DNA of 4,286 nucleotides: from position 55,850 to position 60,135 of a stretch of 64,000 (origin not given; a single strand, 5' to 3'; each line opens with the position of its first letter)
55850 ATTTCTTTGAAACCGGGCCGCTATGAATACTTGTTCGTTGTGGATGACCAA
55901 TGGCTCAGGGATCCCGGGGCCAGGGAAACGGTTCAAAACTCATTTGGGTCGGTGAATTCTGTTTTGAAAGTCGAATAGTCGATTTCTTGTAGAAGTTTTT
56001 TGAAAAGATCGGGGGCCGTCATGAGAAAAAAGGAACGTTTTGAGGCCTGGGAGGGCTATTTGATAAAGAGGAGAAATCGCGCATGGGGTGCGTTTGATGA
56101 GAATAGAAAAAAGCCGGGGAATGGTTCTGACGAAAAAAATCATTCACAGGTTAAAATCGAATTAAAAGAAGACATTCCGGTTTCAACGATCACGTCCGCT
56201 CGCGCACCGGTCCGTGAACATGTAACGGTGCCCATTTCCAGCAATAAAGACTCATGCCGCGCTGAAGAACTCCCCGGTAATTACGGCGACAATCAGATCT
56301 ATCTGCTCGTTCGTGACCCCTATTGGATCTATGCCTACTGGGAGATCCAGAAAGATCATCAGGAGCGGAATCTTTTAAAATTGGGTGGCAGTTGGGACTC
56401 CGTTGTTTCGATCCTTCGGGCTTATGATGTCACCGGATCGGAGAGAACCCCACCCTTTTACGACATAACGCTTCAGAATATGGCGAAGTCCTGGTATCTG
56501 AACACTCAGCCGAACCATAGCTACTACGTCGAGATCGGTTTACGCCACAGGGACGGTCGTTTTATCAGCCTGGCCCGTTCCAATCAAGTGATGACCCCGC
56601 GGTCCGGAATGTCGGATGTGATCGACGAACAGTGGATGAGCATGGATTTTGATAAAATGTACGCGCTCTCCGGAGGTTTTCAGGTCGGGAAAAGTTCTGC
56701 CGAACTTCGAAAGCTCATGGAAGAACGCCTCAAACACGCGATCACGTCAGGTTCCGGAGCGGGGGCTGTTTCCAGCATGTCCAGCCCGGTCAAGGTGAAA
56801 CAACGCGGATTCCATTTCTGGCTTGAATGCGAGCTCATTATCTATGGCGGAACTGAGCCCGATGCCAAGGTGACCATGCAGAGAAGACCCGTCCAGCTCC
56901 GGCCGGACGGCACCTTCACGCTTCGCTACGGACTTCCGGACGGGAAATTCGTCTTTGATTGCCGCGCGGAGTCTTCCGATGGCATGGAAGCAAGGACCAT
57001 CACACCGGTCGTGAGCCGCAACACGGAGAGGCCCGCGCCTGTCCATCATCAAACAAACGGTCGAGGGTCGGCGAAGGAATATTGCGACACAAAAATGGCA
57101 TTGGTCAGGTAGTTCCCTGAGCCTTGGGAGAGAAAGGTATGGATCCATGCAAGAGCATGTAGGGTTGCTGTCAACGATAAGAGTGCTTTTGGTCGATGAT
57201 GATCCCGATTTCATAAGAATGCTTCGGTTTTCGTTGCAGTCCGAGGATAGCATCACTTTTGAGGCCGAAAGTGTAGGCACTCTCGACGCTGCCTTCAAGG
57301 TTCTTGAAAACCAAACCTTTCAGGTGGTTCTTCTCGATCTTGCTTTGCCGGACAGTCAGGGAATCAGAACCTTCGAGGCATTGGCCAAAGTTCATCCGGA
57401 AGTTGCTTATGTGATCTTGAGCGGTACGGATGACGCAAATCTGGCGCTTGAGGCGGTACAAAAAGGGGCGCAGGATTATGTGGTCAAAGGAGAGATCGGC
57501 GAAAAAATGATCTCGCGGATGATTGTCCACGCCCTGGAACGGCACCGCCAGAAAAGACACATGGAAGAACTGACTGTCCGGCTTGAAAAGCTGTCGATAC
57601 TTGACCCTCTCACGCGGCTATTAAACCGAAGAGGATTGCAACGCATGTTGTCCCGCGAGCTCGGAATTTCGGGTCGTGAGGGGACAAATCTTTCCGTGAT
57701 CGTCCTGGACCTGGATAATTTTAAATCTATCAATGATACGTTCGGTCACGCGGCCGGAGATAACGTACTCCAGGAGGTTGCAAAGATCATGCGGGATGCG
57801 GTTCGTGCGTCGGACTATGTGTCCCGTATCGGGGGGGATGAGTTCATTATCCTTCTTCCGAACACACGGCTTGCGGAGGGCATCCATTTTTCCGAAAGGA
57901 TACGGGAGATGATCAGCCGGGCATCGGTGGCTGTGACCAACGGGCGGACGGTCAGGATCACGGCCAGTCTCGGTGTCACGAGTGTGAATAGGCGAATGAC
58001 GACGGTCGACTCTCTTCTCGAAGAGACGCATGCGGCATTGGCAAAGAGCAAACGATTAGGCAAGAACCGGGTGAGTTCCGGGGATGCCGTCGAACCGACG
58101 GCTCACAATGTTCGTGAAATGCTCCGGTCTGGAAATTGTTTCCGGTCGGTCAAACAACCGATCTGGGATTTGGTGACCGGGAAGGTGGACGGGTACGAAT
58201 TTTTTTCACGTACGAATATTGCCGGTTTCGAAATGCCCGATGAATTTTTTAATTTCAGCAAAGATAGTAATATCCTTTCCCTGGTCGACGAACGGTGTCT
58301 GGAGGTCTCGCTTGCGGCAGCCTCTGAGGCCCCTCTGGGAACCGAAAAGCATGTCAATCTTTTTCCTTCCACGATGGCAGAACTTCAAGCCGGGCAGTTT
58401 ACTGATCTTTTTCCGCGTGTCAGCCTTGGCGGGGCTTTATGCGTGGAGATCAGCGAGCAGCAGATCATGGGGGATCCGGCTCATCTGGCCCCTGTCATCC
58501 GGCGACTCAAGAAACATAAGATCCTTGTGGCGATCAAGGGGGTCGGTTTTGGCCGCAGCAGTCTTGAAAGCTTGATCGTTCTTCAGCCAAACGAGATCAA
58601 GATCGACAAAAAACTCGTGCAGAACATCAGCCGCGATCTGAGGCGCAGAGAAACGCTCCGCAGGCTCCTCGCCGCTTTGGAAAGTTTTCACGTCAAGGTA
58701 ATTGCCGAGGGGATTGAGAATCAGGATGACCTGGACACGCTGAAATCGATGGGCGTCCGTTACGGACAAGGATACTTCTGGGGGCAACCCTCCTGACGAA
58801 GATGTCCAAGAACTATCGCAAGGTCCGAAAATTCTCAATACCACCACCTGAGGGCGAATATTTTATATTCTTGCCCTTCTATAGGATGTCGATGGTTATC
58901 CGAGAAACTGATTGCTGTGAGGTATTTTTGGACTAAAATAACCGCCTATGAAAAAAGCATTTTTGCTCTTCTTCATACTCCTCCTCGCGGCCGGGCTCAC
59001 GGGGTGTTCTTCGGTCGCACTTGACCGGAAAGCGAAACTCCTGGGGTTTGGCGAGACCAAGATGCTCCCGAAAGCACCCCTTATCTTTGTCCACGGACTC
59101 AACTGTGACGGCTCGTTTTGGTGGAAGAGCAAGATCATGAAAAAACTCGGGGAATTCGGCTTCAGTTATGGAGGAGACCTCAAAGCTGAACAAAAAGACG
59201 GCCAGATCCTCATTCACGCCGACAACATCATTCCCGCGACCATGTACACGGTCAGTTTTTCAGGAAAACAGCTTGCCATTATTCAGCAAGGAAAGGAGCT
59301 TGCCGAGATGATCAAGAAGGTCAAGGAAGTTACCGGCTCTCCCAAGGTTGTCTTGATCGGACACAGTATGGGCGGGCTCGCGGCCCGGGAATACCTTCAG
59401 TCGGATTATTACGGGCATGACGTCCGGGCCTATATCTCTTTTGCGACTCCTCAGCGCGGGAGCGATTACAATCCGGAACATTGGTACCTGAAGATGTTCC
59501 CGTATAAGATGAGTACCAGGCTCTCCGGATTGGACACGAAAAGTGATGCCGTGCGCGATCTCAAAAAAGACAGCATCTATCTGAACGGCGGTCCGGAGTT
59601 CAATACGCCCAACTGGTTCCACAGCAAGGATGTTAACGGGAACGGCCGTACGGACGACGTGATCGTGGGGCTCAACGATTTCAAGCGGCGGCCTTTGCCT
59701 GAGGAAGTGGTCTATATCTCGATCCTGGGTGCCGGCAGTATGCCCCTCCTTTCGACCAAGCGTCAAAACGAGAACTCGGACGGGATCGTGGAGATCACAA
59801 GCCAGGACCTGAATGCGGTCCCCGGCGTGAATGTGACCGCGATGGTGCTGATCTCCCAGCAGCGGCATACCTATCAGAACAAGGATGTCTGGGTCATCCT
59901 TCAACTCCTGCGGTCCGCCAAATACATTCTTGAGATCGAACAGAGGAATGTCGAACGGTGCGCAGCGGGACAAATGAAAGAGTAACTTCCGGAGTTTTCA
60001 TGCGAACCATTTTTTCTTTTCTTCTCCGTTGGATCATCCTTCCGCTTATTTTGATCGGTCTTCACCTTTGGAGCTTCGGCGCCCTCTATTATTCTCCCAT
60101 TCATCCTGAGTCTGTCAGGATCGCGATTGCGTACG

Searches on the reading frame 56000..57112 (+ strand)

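Call 64: search_protein_families(library=pfam, proteins=[window:56000-57112:+], max_evalue=0.0001)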
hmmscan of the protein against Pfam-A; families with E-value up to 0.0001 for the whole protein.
window:56000-57112:+ (370 aa): 1 family
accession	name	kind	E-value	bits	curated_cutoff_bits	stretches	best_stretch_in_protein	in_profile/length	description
PF16258.11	DUF4912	-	4.5e-32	111.2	29.4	1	95-210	1-118/118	Domain of unknown function (DUF4912)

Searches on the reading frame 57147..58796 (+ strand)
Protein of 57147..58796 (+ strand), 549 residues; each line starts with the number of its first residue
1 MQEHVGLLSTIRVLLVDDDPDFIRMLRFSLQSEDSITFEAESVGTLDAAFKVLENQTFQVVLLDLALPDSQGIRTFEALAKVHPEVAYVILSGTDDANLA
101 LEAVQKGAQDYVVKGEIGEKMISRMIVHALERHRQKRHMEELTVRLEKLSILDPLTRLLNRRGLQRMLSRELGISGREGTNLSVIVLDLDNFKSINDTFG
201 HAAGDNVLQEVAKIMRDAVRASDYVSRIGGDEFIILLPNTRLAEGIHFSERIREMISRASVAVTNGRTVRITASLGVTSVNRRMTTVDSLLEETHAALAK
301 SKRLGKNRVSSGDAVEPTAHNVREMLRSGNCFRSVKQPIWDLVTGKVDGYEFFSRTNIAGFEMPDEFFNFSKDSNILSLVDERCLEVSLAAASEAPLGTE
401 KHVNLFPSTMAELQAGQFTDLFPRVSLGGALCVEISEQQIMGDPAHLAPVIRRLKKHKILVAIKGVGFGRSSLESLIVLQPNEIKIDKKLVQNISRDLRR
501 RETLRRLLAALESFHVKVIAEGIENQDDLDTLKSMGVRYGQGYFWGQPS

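Call 64: search_protein_families(library=pfam, proteins=[window:57147-58796:+], max_evalue=0.0001)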
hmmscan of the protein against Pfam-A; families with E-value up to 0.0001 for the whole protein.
window:57147-58796:+ (549 aa): 3 families
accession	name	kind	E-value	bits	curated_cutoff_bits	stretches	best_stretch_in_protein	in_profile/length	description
PF00990.26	GGDEF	-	1.5e-44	152.1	23.8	1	151-308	2-161/161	Diguanylate cyclase, GGDEF domain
PF00563.25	EAL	-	9.8e-41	140.1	31.3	1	323-548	5-236/236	EAL domain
PF00072.30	Response_reg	-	2e-19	70.2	30.2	1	13-121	1-106/111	Response regulator receiver domain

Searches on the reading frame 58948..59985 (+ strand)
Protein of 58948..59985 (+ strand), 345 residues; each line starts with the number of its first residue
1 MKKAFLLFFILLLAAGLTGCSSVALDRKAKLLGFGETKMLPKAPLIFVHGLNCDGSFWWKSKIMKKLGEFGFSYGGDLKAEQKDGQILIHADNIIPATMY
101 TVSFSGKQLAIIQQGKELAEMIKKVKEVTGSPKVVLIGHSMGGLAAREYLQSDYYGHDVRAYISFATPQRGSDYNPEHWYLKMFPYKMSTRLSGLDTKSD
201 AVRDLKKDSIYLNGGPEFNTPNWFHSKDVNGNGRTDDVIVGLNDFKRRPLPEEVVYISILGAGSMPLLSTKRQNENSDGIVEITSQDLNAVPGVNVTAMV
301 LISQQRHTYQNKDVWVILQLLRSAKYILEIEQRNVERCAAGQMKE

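Call 64: search_protein_families(library=pfam, proteins=[window:58948-59985:+], max_evalue=0.0001)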
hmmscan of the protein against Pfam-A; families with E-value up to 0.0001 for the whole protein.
window:58948-59985:+ (345 aa): 9 families
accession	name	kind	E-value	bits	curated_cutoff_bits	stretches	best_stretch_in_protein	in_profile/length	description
PF00561.26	Abhydrolase_1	-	3.3e-08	33.9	25.8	1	117-170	54-103/245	alpha/beta hydrolase fold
PF07819.20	PGAP1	-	6.6e-08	33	24.3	1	104-184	60-144/233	PGAP1-like alpha/beta domain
PF02089.21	Palm_thioest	-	4.7e-07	30.2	26.8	1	116-185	56-120/254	Palmitoyl protein thioesterase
PF12146.15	Hydrolase_4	-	1.9e-06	27.8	27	1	117-192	61-134/239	Serine aminopeptidase, S33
PF02450.21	LCAT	-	7.4e-06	25.9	21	1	117-172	107-165/392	Lecithin:cholesterol acyltransferase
PF12697.13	Abhydrolase_6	-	3.5e-05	25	26.3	0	116-170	52-97/217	Alpha/beta hydrolase family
PF01674.24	Lipase_2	-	4.3e-05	23.6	20.3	0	43-152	2-95/219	Lipase (class 2)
PF05057.20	DUF676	-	4.7e-05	23.4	20.3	1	97-179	50-140/217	Putative serine esterase (DUF676)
PF06028.17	DUF915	-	4.7e-05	23.3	22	0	98-173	68-147/255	Alpha/beta hydrolase of unknown function (DUF915)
